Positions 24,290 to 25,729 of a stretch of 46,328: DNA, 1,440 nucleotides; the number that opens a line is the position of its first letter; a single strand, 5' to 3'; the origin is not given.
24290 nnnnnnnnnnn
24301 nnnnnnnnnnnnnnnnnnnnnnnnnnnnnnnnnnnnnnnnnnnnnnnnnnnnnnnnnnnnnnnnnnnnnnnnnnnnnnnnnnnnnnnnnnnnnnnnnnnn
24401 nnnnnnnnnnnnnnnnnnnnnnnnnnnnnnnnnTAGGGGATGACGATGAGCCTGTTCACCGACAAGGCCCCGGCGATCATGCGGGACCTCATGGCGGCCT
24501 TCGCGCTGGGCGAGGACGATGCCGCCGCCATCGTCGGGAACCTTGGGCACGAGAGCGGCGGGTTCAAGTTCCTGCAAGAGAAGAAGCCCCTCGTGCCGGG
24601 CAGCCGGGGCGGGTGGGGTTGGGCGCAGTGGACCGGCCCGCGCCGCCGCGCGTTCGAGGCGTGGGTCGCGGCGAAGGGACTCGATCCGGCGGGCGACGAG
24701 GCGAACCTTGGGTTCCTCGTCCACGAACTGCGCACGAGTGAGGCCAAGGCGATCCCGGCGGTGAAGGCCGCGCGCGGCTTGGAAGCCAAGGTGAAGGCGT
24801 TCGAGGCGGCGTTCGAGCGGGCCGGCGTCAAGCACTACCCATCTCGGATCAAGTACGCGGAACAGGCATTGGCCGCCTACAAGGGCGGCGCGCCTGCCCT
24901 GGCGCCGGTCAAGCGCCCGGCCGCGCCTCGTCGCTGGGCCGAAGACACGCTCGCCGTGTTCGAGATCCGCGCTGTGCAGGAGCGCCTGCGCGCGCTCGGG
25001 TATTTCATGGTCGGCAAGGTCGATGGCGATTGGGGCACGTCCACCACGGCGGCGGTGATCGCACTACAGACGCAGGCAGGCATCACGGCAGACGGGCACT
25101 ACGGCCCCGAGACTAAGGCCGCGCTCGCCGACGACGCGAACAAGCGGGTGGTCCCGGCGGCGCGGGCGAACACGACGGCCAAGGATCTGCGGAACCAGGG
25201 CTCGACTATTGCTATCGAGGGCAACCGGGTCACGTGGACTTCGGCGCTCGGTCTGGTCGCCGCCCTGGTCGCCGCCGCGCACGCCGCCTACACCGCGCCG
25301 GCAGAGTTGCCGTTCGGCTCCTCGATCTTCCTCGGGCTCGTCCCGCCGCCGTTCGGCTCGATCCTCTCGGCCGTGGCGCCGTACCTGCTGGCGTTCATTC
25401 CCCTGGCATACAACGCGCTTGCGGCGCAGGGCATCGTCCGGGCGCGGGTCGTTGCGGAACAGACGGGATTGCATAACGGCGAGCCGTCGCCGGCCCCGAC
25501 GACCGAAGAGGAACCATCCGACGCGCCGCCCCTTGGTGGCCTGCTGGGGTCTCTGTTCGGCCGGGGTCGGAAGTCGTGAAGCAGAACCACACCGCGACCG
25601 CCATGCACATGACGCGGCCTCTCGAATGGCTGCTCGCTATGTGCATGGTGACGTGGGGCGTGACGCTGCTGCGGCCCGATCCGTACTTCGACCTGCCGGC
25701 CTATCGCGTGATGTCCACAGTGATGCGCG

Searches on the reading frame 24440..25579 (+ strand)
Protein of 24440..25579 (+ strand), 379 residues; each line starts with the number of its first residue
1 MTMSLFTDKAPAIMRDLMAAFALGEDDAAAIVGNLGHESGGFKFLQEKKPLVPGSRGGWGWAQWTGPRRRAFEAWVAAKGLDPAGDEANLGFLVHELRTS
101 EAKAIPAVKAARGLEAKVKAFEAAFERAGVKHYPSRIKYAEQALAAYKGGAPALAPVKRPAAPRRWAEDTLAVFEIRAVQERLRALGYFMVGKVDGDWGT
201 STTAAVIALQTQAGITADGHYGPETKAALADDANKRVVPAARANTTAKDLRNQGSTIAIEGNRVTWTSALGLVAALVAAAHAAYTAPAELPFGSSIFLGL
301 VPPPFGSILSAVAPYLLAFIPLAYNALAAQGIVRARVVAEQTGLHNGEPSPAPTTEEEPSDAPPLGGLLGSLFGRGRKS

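Call 9: search_protein_families(library=phrogs, proteins=[window:24440-25579:+], max_evalue=0.001)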
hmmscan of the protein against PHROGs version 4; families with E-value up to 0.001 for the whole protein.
window:24440-25579:+ (379 aa): 11 families
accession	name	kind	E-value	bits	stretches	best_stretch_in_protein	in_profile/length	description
phrog_24864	-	unknown function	4.8e-20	72.5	1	10-143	122-255/729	-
phrog_1493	-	lysis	1.3e-13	51.9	1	175-245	249-322/394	endolysin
phrog_2649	-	lysis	6.6e-13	50.1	1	157-238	165-244/261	endolysin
phrog_8949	-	unknown function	2.1e-12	48.2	1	24-131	349-453/557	-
phrog_1224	-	head and packaging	1.4e-10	42.1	1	175-249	12-85/438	endolysin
phrog_10479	-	unknown function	3.9e-08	32.7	1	7-151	855-1022/1083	-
phrog_17214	-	lysis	5.8e-07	30.5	1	175-235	253-318/322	endolysin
phrog_1512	-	lysis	4.2e-06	28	1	144-246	155-257/314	endolysin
phrog_16428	-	lysis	0.0002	21.2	1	176-229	463-518/520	endolysin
phrog_6707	-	lysis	0.00021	21.2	1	176-249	188-262/311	endolysin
phrog_9570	-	tail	0.00048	20.1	1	9-145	479-612/689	tail length tape measure protein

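Call 10: search_protein_families(library=pfam, proteins=[window:24440-25579:+], max_evalue=0.01)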
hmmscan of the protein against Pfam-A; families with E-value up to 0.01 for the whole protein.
window:24440-25579:+ (379 aa): 2 families
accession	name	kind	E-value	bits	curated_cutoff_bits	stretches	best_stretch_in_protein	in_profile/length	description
PF18013.6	Phage_lysozyme2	-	5.6e-22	78.9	28.2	1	12-146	5-139/140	Phage tail lysozyme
PF01471.23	PG_binding_1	-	4.8e-15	55.9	23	1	175-229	4-57/57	Putative peptidoglycan binding domain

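Call 70: search_protein_families(library=ncbifam, proteins=[window:24440-25579:+], max_evalue=0.01)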
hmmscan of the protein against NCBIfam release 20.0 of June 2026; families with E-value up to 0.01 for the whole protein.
window:24440-25579:+ (379 aa): 5 families
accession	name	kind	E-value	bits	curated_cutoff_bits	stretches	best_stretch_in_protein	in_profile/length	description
TIGR02869.1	spore_SleB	equivalog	8.6e-11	42.1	236.5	1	176-251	16-90/201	spore cortex-lytic enzyme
NF052377.1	lmo1851_S41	exception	4e-06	25.8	725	1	174-237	391-453/468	lmo1851 family serine protease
NF052336.1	PdgHdaseHSB100310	equivalog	4.7e-06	26.2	500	1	178-231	263-315/316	peptidoglycan hydrolase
NF052335.1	PdgHdaseHSB129560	equivalog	1.4e-05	24.6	500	1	174-231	274-330/330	peptidoglycan hydrolase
TIGR03979.1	His_Ser_Rich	equivalog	0.0019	18.2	121.65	1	176-229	134-186/190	His-Xaa-Ser repeat protein HxsA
